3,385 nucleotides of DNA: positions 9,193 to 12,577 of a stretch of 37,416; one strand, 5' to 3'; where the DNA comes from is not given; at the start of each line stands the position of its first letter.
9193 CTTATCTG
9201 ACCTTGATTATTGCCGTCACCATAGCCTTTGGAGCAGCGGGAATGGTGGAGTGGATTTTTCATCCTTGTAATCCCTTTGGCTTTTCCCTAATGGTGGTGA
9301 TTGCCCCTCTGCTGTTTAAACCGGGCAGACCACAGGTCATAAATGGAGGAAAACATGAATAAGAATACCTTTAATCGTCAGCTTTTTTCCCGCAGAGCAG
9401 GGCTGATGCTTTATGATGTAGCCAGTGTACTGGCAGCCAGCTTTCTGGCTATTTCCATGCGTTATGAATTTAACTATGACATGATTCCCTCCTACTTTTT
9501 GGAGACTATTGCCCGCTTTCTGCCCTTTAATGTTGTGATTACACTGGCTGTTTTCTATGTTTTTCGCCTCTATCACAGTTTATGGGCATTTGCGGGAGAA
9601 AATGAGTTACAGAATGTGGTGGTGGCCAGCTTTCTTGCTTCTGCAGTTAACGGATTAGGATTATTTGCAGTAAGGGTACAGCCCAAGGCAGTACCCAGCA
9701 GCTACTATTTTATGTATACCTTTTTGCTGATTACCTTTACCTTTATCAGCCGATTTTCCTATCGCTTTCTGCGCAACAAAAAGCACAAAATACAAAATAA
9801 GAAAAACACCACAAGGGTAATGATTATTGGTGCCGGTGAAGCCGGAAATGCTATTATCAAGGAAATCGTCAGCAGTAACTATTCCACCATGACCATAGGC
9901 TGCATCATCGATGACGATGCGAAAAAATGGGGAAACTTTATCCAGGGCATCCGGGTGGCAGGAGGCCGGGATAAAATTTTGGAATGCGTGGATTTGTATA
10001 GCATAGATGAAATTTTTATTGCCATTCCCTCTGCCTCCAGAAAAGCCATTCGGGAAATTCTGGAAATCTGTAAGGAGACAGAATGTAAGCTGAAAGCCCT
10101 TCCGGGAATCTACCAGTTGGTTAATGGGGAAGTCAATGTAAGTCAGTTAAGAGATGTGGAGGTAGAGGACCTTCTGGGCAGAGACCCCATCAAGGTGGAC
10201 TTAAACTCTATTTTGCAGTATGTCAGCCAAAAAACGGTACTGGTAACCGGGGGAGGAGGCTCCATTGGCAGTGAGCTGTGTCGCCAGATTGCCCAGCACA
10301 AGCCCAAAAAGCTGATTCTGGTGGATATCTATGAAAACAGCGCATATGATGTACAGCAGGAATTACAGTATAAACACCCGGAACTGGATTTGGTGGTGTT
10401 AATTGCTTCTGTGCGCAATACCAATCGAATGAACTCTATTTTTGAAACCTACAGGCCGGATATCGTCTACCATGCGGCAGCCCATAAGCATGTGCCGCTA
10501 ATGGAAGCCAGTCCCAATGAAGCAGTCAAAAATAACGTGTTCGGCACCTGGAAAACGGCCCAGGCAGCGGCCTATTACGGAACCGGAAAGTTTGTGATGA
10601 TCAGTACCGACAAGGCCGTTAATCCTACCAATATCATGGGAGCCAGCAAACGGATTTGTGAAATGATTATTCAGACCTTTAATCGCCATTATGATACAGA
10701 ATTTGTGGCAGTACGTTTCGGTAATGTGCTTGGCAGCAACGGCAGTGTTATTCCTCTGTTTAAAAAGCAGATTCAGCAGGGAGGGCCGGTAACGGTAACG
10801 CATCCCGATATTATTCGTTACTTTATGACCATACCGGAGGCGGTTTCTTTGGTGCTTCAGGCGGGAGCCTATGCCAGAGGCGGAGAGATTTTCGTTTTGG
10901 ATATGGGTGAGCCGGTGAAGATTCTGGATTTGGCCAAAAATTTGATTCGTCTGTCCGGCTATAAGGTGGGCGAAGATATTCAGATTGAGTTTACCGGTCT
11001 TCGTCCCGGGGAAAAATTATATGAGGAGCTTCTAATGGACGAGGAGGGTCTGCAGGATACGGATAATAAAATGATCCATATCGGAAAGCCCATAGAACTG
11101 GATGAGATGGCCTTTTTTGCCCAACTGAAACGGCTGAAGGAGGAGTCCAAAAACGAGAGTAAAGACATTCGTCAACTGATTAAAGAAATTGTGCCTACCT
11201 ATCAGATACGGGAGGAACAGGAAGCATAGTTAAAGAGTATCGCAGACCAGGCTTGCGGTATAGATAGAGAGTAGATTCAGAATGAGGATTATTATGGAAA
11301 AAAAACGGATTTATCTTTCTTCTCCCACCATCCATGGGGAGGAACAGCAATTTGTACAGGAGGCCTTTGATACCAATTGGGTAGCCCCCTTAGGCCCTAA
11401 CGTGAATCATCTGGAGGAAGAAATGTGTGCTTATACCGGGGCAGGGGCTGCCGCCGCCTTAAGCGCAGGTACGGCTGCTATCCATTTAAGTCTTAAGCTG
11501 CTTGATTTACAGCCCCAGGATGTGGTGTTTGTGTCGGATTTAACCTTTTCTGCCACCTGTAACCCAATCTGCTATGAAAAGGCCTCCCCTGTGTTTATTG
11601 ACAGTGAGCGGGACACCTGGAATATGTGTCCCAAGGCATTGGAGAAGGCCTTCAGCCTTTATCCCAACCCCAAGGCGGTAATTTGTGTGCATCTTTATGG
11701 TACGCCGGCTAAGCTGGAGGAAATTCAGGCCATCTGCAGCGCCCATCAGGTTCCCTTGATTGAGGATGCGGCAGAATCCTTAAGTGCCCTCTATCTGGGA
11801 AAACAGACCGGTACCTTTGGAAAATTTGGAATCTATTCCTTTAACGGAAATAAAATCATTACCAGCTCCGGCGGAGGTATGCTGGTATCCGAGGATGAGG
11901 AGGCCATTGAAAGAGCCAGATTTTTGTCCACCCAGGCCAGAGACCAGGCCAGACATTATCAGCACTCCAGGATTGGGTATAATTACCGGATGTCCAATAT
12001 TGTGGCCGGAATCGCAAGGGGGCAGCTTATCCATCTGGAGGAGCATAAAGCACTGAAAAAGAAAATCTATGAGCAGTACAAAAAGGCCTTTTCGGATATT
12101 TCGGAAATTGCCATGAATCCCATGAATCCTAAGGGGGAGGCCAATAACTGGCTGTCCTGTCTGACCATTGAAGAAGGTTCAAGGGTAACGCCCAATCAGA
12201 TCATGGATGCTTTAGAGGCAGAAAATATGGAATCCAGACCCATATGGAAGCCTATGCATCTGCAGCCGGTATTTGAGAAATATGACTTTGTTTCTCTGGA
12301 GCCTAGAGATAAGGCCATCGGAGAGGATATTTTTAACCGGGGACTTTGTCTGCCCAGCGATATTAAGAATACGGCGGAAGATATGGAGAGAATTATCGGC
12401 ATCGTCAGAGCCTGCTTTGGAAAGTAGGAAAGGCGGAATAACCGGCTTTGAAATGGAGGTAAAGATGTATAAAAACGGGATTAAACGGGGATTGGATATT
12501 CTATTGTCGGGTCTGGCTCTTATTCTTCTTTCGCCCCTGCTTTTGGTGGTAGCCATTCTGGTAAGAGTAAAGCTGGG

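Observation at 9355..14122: Bacillosamine/AATGal-type initiation triad with an ATP-grasp ligase in place of the usual acetyltransferase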

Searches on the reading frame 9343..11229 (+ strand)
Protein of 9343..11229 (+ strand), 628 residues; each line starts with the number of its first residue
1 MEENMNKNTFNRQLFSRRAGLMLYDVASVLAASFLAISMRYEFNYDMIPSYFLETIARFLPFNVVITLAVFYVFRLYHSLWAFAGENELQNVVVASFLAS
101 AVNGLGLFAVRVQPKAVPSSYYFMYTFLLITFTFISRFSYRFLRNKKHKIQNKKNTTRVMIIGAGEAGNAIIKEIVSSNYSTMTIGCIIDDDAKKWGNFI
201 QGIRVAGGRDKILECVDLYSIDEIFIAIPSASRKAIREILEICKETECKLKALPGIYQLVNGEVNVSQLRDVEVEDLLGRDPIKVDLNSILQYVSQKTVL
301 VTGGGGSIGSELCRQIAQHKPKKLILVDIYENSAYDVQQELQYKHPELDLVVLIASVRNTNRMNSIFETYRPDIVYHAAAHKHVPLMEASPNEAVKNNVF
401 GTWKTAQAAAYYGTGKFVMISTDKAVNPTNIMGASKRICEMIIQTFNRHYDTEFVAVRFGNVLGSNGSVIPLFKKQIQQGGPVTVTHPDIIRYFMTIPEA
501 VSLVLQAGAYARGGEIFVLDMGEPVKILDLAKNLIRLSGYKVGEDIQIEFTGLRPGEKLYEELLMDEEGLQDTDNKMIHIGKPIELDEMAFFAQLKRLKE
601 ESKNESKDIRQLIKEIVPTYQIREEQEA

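Call 3: search_protein_families(library=pfam, proteins=[window:9343-11229:+])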
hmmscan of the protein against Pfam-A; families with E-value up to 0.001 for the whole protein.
window:9343-11229:+ (628 aa): 12 families
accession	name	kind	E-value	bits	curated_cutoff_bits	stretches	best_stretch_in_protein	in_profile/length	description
PF02719.21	Polysacc_synt_2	-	5.5e-124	413.5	20.2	1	299-580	1-290/293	Polysaccharide biosynthesis protein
PF01370.27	Epimerase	-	3.6e-24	85.9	20.9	1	299-510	1-227/240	NAD dependent epimerase/dehydratase family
PF16363.11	GDP_Man_Dehyd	-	8.8e-17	62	27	1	300-506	1-235/332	GDP-mannose 4,6 dehydratase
PF04321.23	RmlD_sub_bind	-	7e-13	48.7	27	1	298-468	2-157/287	RmlD substrate binding domain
PF13727.12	CoA_binding_3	-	9.2e-12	45.8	25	1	121-251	47-172/175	CoA-binding domain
PF01073.25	3Beta_HSD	-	1.5e-07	31.2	22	1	300-428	1-122/280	3-beta hydroxysteroid dehydrogenase/isomerase family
PF00106.31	adh_short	-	1.4e-06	28.4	26.6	1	297-457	1-174/195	short chain dehydrogenase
PF01488.26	Shikimate_DH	-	7.4e-06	26.5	24.3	0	149-185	5-41/138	Shikimate / quinate 5-dehydrogenase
PF08659.16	KR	-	8e-05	23.1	22.6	1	298-421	2-135/180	KR domain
PF02254.24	TrkA_N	-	0.00011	22.9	23.8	0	159-249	1-89/116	TrkA-N domain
PF07993.18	NAD_binding_4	-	0.00027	20.6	20.1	0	372-429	89-143/258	Male sterility protein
PF02629.25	CoA_binding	-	0.00055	21.1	22.3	0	155-232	2-75/97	CoA binding domain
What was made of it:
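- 9343..11229 (+): PglF/CapD-type membrane-anchored UDP-GlcNAc 4,6-dehydratase (628 aa; alternative start at 9355). Pfam Polysacc_synt_2 at 5.5e-124 (call 3).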

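Call 8: search_protein_families(library=ncbifam, proteins=[window:9343-11229:+], max_evalue=0.00001)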
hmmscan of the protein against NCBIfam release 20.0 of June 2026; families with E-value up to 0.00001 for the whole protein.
window:9343-11229:+ (628 aa): 23 families
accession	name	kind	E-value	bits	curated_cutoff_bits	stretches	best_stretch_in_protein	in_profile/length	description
TIGR03589.1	PseB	equivalog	1.7e-55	188.2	407.75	1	294-583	2-281/324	UDP-N-acetylglucosamine 4,6-dehydratase (inverting)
TIGR04130.1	FnlA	equivalog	1.2e-46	159.2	730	1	295-574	3-275/337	UDP-N-acetylglucosamine 4,6-dehydratase/5-epimerase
TIGR03025.1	EPS_sugtrans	subfamily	4.1e-24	85.6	295.55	1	25-274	3-242/445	exopolysaccharide biosynthesis polyprenyl glycosylphosphotransferase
TIGR03023.1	WcaJ_sugtrans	equivalog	1.3e-22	80.7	410.75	1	24-274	2-247/453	undecaprenyl-phosphate glucose phosphotransferase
TIGR01179.1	galE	equivalog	1.3e-19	70.2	262.3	1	299-466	2-180/332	UDP-glucose 4-epimerase GalE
TIGR01181.1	dTDP_gluc_dehyt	equivalog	2.7e-17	62.8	365.1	1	299-558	2-278/321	dTDP-glucose 4,6-dehydratase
TIGR04180.1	EDH_00030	hypoth_equivalog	1.1e-12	47.7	475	1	299-572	1-288/297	NAD-dependent 4,6-dehydratase LegB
TIGR01214.1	rmlD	equivalog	4.6e-11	42.3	224.05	1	298-467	1-155/285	dTDP-4-dehydrorhamnose reductase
TIGR03022.1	WbaP_sugtrans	subfamily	5.8e-11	42.3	403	1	21-269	1-238/456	undecaprenyl-phosphate galactose phosphotransferase WbaP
TIGR02622.1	CDP_4_6_dhtase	equivalog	2e-10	40.4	278.45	1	296-492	4-225/352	CDP-glucose 4,6-dehydratase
NF007490.0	PRK10084.1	subfamily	2.9e-10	39.6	649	1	299-412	3-114/361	dTDP-glucose 4,6-dehydratase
NF007956.0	PRK10675.1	subfamily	3.9e-10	39.4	394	1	298-419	2-121/338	UDP-glucose 4-epimerase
TIGR02197.1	heptose_epim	equivalog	8.9e-10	38.2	274.6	1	299-466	1-174/316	ADP-glyceromanno-heptose 6-epimerase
NF007582.0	PRK10217.1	equivalog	2.1e-09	37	698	1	297-412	2-115/355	dTDP-glucose 4,6-dehydratase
NF041293.1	G6PDh_Azf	equivalog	1.9e-08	34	400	0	296-427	2-120/252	NAD-dependent glucose-6-phosphate dehydrogenase Azf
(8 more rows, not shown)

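Call 40: search_solved_structures(query=window:9343-11229:+, max_evalue=1e-20)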
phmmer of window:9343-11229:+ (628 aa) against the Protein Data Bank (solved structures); distinct sequences matched with E-value up to 1e-20: 12.
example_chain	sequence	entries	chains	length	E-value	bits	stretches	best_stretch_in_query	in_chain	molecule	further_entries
5bju_A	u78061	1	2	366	1.5e-93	317.9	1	270-622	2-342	WlaL protein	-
5bjw_A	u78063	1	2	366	5.5e-93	316.1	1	270-622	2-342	WlaL protein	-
5bjx_A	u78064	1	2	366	7.6e-93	315.6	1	270-622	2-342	WlaL protein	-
5bjy_A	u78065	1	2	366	1e-92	315.2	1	270-622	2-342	WlaL protein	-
5bjv_A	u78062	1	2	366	5.1e-92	312.9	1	270-622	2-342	WlaL protein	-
6bwc_A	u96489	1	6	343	6.3e-52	180.5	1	294-585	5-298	Polysaccharide biosynthesis protein CapD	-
4j2o_A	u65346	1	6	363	1.7e-44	156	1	296-571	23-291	UDP-N-acetylglucosamine 4,6-dehydratase/5-epimerase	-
3vvb_A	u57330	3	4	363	1e-40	143.4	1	296-574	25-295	CapE | Capsular polysaccharide synthesis enzyme Cap8E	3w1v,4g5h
2gn4_A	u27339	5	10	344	1.2e-40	143.3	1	294-569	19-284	UDP-GlcNAc C6 dehydratase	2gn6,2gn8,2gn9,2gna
3vvc_A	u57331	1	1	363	3.8e-40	141.6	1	296-574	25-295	Capsular polysaccharide synthesis enzyme Cap8E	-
4tqg_A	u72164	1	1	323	6.8e-32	114.3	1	294-572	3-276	Putative dTDP-d-glucose 4 6-dehydratase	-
3pvz_A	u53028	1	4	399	3e-30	108.9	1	283-541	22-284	UDP-N-acetylglucosamine 4,6-dehydratase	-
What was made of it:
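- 9343..11229 (+): PDB 5bju, C. jejuni PglF, E=1.5e-93 (call 40).
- Checked: The nearest solved structure is C. jejuni PglF/WlaL 5bju, E=1.5e-93 (call 40).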

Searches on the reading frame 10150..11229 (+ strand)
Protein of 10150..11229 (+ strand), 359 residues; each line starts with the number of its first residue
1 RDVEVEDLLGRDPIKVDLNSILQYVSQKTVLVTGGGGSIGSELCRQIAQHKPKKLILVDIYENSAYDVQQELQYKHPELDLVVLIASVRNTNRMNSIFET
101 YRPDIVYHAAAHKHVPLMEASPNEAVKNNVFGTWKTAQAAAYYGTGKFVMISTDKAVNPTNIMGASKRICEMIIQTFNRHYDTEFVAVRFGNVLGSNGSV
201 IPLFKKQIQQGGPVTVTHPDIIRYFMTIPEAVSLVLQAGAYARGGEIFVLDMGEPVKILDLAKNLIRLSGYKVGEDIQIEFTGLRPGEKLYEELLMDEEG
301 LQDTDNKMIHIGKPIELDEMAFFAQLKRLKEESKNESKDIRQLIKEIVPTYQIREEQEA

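Call 71: search_solved_structures(query=window:10150-11229:+, max_evalue=1e-60, show_alignments=1)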
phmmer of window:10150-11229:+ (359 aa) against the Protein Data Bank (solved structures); distinct sequences matched with E-value up to 1e-60: 5.
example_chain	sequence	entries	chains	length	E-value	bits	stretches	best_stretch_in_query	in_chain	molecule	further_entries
5bju_A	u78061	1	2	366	4.9e-94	318.9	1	1-353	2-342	WlaL protein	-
5bjw_A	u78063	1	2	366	1.8e-93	317.1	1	1-353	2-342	WlaL protein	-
5bjx_A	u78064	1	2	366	2.5e-93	316.6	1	1-353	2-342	WlaL protein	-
5bjy_A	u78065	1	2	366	3.4e-93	316.1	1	1-353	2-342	WlaL protein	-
5bjv_A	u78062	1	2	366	1.7e-92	313.9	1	1-353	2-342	WlaL protein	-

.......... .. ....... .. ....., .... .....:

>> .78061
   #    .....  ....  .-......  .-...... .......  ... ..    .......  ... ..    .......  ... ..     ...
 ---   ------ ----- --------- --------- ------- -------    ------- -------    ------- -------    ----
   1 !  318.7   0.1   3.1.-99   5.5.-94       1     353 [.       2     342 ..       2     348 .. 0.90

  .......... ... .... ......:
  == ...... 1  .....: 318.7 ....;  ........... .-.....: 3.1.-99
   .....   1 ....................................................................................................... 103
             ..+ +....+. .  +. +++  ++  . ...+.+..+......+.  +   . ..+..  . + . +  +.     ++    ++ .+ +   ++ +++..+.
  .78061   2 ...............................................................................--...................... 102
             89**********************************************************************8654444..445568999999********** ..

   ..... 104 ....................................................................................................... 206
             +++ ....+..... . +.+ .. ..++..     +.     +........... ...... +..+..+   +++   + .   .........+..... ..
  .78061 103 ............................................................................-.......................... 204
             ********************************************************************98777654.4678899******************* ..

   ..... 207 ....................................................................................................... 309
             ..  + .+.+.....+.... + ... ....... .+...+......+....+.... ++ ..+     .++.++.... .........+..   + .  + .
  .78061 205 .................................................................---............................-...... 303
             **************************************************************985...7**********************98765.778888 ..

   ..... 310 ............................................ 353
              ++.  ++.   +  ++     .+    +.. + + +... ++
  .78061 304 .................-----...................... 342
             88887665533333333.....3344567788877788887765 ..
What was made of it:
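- On Pgl-type 2-acetamido-4-amino-2,4,6-trideoxyhexose priming module: STDKAV and NIMGASK align to PglF's STDKAV and NIMGCTK (calls 40, 71).
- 9343..11229 (+): The motif STDKAV..NIMGASK matches PglF's STDKAV..NIMGCTK (call 71).
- Checked: The STDKAV...NIMG motif is conserved (call 71).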

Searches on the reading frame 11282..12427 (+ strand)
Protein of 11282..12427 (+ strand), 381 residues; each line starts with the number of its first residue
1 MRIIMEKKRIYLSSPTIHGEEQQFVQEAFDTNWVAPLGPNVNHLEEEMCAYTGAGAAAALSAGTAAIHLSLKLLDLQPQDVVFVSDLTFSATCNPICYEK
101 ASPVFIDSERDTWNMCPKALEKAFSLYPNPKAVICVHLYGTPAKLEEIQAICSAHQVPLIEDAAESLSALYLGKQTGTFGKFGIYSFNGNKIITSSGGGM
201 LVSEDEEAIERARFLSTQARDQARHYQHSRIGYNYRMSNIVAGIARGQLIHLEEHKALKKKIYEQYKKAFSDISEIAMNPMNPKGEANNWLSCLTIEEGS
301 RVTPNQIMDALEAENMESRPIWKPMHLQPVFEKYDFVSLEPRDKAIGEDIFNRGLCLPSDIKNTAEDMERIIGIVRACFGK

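Call 3: search_protein_families(library=pfam, proteins=[window:11282-12427:+])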
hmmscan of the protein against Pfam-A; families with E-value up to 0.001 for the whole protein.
window:11282-12427:+ (381 aa): 2 families
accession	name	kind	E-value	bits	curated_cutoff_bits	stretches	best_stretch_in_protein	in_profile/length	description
PF01041.23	DegT_DnrJ_EryC1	-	1.4e-91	307.9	19.8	1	16-375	2-359/360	DegT/DnrJ/EryC1/StrS aminotransferase family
PF01212.27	Beta_elim_lyase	-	1.4e-06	28.3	27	1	39-174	32-181/288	Beta-eliminating lyase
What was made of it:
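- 11282..12427 (+): PglE-type PLP-dependent sugar C4 aminotransferase (381 aa). Pfam DegT_DnrJ_EryC1 at 1.4e-91 (call 3).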

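Call 8: search_protein_families(library=ncbifam, proteins=[window:11282-12427:+], max_evalue=0.00001)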
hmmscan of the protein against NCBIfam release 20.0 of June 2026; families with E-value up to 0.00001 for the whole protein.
window:11282-12427:+ (381 aa): 7 families
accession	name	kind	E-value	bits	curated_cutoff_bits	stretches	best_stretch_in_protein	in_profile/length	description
TIGR04181.1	NHT_00031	hypoth_equivalog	1.7e-108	362.7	420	1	10-359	1-358/359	LegC family aminotransferase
TIGR03588.1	PseC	equivalog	2.7e-62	210.9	423.5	1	14-378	6-379/380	UDP-4-amino-4,6-dideoxy-N-acetyl-beta-L-altrosamine transaminase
NF008658.2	PRK11658.1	equivalog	6.1e-49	166.6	631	1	11-376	6-374/379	UDP-4-amino-4-deoxy-L-arabinose aminotransferase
NF008687.0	PRK11706.1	equivalog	9.2e-46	156.3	375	1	10-377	2-372/375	dTDP-4-amino-4,6-dideoxygalactose transaminase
TIGR04427.1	PLP_DesI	equivalog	2.8e-44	151.8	650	1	25-378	38-382/390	dTDP-4-dehydro-6-deoxyglucose aminotransferase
NF011936.0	PRK15407.1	equivalog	1.3e-38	132.8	423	2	43-208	77-240/440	lipopolysaccharide biosynthesis protein RfbH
TIGR02379.1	ECA_wecE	subfamily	8.6e-36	123.5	434.85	1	11-376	3-372/376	dTDP-4-amino-4,6-dideoxy-D-glucose transaminase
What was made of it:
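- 11282..12427 (+): NCBIfam LegC family scores 363 bits, below the 420 cut-off (call 8).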

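Call 39: search_solved_structures(query=window:11282-12427:+, max_evalue=1e-20)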
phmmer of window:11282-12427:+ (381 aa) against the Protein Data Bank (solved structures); distinct sequences matched with E-value up to 1e-20: 43.
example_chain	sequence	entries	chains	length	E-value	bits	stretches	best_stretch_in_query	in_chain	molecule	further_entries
1o61_A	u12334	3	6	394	2.3e-83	283.7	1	9-372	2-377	aminotransferase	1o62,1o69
4ztc_A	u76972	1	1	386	1.3e-82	281.2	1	9-372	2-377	Aminotransferase homolog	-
7b0m_AAA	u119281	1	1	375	8.4e-77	262.1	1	10-370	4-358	Sugar aminotransferase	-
3bn1_A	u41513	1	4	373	7.1e-64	219.5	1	7-374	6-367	Perosamine synthetase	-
3dr7_A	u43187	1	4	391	9.4e-64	219.1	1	8-374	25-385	Putative perosamine synthetase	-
3dr4_A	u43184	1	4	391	6.4e-63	216.4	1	8-374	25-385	Putative perosamine synthetase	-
9bgp_A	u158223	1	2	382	2.6e-36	128.9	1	38-373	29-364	aminotransferase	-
4qgr_A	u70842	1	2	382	1.3e-35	126.6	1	37-381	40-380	DegT/DnrJ/EryC1/StrS aminotransferase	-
1mdo_A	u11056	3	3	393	1.4e-35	126.5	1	12-340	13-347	ArnB aminotransferase | UDP-4-amino-4-deoxy-L-arabinose--oxoglutarate aminotransferase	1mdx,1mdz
9bgr_A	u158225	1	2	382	1.8e-35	126.1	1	38-373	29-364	aminotransferase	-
3frk_A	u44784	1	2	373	3.1e-35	125.3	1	25-372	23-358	QdtB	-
8sng_A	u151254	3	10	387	4.7e-35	124.7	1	13-339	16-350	UDP-4-amino-4-deoxy-L-arabinose--oxoglutarate aminotransferase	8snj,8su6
4oca_A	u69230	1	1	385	8.7e-35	123.8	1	12-340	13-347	UDP-4-amino-4-deoxy-L-arabinose--oxoglutarate aminotransferase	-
7b0d_A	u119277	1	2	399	1.7e-33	119.6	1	17-358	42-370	Glutamine--scyllo-inositol transaminase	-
8vr3_A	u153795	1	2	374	2.4e-33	119.1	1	10-371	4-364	DegT/DnrJ/EryC1/StrS aminotransferase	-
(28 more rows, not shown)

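Call 72: search_solved_structures(query=window:11282-12427:+, max_evalue=1e-80, show_alignments=1)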
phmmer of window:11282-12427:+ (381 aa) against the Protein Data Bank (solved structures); distinct sequences matched with E-value up to 1e-80: 2.
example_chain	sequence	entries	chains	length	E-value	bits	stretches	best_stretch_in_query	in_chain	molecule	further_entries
1o61_A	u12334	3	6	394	2.3e-83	283.7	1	9-372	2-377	aminotransferase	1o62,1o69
4ztc_A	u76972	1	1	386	1.3e-82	281.2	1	9-372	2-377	Aminotransferase homolog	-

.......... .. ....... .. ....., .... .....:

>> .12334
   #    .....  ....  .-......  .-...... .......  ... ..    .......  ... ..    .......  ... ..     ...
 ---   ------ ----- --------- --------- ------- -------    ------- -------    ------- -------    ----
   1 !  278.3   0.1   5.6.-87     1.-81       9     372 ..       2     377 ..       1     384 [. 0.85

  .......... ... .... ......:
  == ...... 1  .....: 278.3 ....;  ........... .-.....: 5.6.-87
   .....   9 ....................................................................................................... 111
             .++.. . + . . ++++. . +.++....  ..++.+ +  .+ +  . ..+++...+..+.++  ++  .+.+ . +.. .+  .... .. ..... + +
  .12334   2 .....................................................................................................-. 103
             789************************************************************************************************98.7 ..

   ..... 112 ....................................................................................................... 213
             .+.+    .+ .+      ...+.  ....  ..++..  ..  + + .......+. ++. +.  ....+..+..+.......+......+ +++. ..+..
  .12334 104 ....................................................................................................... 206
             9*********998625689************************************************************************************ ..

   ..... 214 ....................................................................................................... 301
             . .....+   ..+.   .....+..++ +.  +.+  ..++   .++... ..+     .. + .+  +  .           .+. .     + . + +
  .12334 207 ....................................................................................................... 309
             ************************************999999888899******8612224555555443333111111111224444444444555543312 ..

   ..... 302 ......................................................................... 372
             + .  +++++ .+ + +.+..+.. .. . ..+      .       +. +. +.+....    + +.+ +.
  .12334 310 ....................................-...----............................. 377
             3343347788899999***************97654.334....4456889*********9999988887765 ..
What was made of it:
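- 11282..12427 (+): PDB 1o61/4ztc, C. jejuni PglE, E=2e-83, with the YS(F/Y)NGNKIIT lysine motif conserved (calls 39, 72).
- On Pgl-type 2-acetamido-4-amino-2,4,6-trideoxyhexose priming module: E=2e-83 to C. jejuni PglE 1o61/4ztc, with the NGNK motif conserved (calls 39, 72).
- Checked: The nearest structure is C. jejuni PglE 1o61/4ztc, E=2e-83, with the NGNK lysine motif conserved (calls 39, 72).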
